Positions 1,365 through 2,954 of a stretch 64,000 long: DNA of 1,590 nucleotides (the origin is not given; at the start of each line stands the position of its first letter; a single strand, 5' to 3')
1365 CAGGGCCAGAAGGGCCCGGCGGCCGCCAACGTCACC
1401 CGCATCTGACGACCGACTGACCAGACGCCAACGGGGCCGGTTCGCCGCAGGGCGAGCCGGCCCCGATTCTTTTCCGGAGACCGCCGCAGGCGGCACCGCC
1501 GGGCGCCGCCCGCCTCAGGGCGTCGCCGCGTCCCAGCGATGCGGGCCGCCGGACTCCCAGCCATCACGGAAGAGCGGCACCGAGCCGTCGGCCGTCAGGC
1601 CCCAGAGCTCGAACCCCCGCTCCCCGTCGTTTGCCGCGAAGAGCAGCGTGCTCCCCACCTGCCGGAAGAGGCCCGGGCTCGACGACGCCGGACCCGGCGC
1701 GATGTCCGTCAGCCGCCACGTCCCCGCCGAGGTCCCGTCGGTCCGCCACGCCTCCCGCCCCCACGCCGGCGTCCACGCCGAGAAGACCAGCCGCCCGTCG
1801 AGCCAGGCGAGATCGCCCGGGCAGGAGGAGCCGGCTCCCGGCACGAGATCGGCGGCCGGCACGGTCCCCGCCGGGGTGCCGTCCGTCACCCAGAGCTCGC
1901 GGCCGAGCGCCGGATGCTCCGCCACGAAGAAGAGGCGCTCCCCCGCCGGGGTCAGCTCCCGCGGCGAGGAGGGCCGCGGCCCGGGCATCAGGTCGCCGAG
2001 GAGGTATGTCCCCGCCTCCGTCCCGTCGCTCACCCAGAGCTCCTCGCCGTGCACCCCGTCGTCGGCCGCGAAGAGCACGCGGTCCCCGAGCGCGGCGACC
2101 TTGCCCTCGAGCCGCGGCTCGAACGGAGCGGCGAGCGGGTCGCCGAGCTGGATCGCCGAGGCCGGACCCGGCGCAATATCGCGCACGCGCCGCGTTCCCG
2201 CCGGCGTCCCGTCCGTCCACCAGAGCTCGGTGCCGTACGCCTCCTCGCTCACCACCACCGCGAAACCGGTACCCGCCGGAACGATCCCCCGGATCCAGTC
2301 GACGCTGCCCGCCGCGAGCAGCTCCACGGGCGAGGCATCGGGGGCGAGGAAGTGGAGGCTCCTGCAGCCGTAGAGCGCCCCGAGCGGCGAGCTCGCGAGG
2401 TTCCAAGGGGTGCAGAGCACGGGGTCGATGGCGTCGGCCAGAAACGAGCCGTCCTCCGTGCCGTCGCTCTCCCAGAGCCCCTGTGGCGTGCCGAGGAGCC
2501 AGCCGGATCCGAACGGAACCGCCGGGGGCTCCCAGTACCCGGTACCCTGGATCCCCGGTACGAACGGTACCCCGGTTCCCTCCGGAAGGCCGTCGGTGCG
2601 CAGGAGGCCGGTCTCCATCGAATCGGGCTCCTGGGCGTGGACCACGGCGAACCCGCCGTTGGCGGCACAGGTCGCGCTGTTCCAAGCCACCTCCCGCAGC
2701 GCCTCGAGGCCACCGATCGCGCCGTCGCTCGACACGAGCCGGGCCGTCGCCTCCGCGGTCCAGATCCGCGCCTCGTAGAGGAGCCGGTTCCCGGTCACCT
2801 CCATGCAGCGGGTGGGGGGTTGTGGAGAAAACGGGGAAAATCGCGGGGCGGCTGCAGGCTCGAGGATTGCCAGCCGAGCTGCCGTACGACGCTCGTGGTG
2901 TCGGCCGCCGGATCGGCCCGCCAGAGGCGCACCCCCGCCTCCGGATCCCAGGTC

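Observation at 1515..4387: Two adjacent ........-repeat ORFs look like one ~960-aa gene split by a frameshift at a G6/C6 homopolymer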

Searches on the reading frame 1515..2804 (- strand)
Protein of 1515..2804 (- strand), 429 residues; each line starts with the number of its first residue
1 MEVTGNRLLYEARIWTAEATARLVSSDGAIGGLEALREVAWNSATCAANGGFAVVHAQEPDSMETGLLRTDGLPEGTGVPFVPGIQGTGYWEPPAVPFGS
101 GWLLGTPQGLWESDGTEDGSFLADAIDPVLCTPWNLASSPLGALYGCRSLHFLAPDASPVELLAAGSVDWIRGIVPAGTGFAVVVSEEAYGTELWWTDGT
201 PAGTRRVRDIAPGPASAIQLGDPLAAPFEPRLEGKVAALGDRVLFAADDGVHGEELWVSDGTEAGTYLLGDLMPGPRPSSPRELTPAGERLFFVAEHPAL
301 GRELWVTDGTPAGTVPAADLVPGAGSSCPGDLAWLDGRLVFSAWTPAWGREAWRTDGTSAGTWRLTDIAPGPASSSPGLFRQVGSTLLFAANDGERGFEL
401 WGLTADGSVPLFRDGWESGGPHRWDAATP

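Call 5: search_protein_families(library=ncbifam, proteins=[window:1515-2804:-], max_evalue=0.01)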
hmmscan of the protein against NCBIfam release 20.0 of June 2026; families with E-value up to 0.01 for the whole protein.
window:1515-2804:- (429 aa): 1 family
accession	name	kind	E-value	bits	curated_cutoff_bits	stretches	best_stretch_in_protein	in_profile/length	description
TIGR04534.2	ELWxxDGT_rpt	domain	5.4e-76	250.5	65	5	242-286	2-46/47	ELWxxDGT repeat protein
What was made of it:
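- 1515..2837 (-): C-terminal part of the ancestral gene, now in the -1 frame. It holds about nine more repeats. Gene callers annotate it as ORF2, starting at ATG 2804 (429 aa) or GTG 2798 (427 aa in NCBI records). TIGR04534 at 250.5 bits (call 5).
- On TIGR04534 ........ repeat protein: ORF2 scores 250.5 bits with 5 stretches (call 5).
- Both ORFs match TIGR04534 far above cutoff (call 5).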

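Call 6: search_protein_families(library=pfam, proteins=[window:1515-2804:-], max_evalue=0.01)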
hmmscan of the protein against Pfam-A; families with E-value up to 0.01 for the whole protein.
window:1515-2804:- (429 aa): 0 families

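Call 7: find_encoding_contigs(protein=window:1515-2804:-, flank=6000, max_places=10)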
Protein window:1515-2804:- (429 aa): 23 contigs read that carry it; 6 places shown.
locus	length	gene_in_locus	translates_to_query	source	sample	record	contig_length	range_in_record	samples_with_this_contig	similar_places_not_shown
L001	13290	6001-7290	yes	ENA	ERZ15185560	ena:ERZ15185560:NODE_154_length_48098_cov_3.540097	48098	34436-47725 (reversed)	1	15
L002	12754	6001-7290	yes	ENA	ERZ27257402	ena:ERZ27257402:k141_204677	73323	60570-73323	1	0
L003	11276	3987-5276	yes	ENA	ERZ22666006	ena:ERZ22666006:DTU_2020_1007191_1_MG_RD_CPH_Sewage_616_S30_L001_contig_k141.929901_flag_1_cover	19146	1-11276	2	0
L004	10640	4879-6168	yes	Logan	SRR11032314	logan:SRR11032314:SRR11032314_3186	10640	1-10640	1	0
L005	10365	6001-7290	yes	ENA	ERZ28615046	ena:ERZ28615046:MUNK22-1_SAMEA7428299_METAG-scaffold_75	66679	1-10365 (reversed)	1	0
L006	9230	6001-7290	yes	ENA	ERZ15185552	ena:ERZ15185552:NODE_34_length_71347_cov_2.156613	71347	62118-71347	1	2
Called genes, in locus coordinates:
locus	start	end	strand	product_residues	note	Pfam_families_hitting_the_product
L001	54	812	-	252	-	-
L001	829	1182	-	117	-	PF01253:SUI1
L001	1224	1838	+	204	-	PF00293:NUDIX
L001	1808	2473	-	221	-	PF03992:ABM (weak)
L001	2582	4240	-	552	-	PF00005:ABC_tran, PF02463:SMC_N (faint), PF13304:AAA_21 (faint), PF13555:AAA_29 (faint), PF12848:ABC_tran_Xtn, PF00005:ABC_tran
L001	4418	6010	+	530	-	-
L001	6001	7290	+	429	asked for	-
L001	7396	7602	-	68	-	PF00313:CSD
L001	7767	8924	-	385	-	-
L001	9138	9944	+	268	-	PF00106:adh_short, PF13561:adh_short_C2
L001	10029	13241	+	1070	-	PF25596:CPSase_L_D1, PF02786:CPSase_L_D2, PF02787:CPSase_L_D3, PF25596:CPSase_L_D1, PF02786:CPSase_L_D2, PF02222:ATP-grasp (weak), PF15632:ATPgrasp_Ter (weak), PF02142:MGS, +2 more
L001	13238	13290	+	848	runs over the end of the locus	PF00989:PAS (faint), PF13188:PAS_8 (weak), PF08448:PAS_4 (weak), PF13426:PAS_9 (weak), PF01590:GAF, PF13185:GAF_2, PF00990:GGDEF, PF00563:EAL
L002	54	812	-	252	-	-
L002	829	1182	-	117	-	PF01253:SUI1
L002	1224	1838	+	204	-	PF00293:NUDIX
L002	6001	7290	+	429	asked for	-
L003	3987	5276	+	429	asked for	-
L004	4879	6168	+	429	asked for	-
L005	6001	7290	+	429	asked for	-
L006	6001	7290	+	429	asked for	-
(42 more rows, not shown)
